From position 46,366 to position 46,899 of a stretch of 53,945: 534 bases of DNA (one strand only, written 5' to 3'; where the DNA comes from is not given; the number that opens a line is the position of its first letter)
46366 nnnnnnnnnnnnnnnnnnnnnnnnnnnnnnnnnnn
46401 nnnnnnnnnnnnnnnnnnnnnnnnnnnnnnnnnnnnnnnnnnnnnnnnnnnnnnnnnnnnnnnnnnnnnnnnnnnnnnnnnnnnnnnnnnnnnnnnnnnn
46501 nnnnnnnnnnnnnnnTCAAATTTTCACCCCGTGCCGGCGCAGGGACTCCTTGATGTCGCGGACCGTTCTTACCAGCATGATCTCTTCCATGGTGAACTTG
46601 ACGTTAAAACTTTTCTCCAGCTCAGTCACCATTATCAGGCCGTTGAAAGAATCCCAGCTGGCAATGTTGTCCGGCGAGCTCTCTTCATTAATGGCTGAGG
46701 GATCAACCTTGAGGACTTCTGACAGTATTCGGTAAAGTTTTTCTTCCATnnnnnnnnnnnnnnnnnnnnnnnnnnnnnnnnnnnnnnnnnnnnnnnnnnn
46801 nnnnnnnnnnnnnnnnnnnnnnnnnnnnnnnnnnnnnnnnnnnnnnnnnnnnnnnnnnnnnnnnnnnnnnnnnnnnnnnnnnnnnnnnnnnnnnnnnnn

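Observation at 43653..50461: ACP-dependent FkbH-type acyl/glyceryl modification operon coupled to GT2 and GT39 glycosyltransferases in an archaeon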

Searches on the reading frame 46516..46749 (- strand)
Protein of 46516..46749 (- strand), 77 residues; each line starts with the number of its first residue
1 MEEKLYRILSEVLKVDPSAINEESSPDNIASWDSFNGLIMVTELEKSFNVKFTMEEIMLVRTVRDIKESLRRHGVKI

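Call 3: search_protein_families(library=pfam, proteins=[window:46516-46749:-], max_evalue=0.01)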
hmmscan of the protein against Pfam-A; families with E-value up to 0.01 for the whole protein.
window:46516-46749:- (77 aa): 1 family
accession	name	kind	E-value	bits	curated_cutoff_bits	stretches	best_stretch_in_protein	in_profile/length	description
PF00550.31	PP-binding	-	8.9e-07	29.5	20.8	1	3-68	1-65/67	Phosphopantetheine attachment site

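Call 4: search_protein_families(library=ncbifam, proteins=[window:46516-46749:-], max_evalue=0.01)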
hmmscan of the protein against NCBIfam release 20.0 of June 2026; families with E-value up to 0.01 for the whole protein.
window:46516-46749:- (77 aa): 8 families
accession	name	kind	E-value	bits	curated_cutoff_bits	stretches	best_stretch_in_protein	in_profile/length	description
NF002148.0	PRK00982.1-2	subfamily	1.1e-06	28.4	71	1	2-72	6-76/79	acyl carrier protein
NF002150.0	PRK00982.1-4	subfamily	0.00015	21.9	66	1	4-67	9-72/80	acyl carrier protein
NF003757.0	PRK05350.1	equivalog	0.00022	21.3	65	1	3-70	9-76/83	acyl carrier protein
NF002151.0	PRK00982.1-5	equivalog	0.00036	20.6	92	1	2-66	5-69/78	acyl carrier protein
NF002147.0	PRK00982.1-1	equivalog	0.0005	19.9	84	1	4-68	11-75/83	acyl carrier protein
NF040636.1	AcpM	exception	0.0013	18.7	146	1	5-69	10-74/93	meromycolate extension acyl carrier protein AcpM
NF002149.0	PRK00982.1-3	equivalog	0.0015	18.4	106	1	1-64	4-67/78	acyl carrier protein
TIGR00517.1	acyl_carrier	equivalog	0.0015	18.4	70.45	1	2-66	5-69/77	acyl carrier protein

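Call 64: search_solved_structures(query=window:46516-46749:-, max_evalue=0.1, show_alignments=2)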
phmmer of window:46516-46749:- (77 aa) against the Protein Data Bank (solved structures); distinct sequences matched with E-value up to 0.1: 13.
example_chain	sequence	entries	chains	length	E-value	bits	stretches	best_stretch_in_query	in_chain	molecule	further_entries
2lml_A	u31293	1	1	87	2.6e-05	27.6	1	7-69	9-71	Putative acyl carrier protein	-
6lvt_A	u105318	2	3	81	0.0032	21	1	4-69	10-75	Acyl carrier protein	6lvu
1x3o_A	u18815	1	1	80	0.0044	20.6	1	3-71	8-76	acyl carrier protein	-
9s2u_I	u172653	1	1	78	0.01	19.4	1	5-67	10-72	Meromycolate extension acyl carrier protein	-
2l0q_A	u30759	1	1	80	0.011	19.3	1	2-66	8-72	Acyl carrier protein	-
7bvc_P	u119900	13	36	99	0.017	18.7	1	5-69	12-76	Meromycolate extension acyl carrier protein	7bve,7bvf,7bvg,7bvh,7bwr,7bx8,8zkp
1klp_A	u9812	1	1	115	0.021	18.4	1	6-68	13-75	MEROMYCOLATE EXTENSION ACYL CARRIER PROTEIN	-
2qnw_A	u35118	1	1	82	0.021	18.4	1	3-67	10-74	Acyl carrier protein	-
2fq0_A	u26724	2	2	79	0.039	17.6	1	5-72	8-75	acyl carrier protein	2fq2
3gzl_A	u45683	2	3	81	0.041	17.5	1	5-72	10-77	Acyl carrier protein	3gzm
9rfu_G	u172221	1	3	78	0.043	17.5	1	5-67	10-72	Meromycolate extension acyl carrier protein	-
2cgq_A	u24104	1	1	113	0.071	16.8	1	1-69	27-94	ACYL CARRIER PROTEIN ACPA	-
9rgb_G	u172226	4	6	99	0.071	16.8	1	5-69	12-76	Meromycolate extension acyl carrier protein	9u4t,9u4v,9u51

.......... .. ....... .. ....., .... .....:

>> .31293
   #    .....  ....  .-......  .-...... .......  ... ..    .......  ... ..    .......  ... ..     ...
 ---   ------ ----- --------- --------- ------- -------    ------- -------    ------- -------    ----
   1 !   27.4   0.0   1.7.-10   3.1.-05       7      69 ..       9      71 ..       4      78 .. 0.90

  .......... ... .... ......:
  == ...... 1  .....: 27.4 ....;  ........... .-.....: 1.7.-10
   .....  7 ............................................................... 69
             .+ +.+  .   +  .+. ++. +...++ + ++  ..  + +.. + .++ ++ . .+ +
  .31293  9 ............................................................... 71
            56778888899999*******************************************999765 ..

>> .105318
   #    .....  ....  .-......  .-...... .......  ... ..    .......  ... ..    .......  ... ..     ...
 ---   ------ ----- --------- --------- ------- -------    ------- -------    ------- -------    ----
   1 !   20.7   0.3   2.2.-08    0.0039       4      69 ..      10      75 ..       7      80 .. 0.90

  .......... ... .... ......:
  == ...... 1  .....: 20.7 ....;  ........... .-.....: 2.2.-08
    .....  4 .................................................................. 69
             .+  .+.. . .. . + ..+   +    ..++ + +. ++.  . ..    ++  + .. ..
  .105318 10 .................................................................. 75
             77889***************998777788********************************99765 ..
